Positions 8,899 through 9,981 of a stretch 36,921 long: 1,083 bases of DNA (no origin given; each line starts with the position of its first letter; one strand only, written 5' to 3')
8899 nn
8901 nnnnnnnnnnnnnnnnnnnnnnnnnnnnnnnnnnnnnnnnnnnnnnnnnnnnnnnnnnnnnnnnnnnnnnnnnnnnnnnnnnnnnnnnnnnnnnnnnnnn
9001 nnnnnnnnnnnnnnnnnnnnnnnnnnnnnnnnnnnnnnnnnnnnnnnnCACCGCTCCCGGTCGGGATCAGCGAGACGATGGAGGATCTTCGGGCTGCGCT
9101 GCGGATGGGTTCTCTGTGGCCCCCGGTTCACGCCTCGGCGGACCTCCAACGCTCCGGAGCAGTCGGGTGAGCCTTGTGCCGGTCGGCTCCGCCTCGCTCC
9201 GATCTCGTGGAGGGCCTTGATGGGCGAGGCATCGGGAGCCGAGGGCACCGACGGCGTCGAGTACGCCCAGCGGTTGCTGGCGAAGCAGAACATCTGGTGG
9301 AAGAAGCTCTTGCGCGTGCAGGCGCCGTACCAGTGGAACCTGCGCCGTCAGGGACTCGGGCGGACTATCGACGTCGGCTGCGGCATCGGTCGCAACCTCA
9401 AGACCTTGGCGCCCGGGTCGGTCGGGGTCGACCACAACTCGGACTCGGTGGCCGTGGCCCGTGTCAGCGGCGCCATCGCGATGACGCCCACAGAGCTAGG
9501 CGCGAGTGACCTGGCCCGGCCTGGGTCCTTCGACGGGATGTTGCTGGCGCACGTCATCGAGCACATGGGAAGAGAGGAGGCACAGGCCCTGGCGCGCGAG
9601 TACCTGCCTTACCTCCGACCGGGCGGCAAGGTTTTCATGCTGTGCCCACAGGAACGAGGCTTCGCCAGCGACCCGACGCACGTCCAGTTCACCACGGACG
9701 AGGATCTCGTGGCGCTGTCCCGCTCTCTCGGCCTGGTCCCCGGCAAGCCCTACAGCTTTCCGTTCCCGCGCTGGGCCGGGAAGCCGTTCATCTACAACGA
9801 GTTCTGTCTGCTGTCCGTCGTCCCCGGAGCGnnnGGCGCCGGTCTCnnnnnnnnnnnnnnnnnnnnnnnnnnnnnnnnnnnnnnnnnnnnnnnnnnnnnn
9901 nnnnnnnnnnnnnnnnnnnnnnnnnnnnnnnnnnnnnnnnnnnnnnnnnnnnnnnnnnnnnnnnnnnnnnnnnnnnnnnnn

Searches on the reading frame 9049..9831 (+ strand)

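Call 6: search_protein_families(library=pfam, proteins=[window:9049-9831:+], max_evalue=0.001)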
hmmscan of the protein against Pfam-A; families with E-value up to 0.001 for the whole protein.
window:9049-9831:+ (261 aa): 4 families
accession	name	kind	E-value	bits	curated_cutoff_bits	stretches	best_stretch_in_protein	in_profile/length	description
PF08241.18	Methyltransf_11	-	3.8e-08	34.3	21.2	1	107-196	1-94/95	Methyltransferase domain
PF13649.12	Methyltransf_25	-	3.9e-08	34.3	27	1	108-193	3-97/97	Methyltransferase domain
PF08242.18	Methyltransf_12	-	2.9e-07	31.6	30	1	107-194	1-97/98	Methyltransferase domain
PF13489.12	Methyltransf_23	-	7.4e-05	23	27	1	102-201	22-120/164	Methyltransferase domain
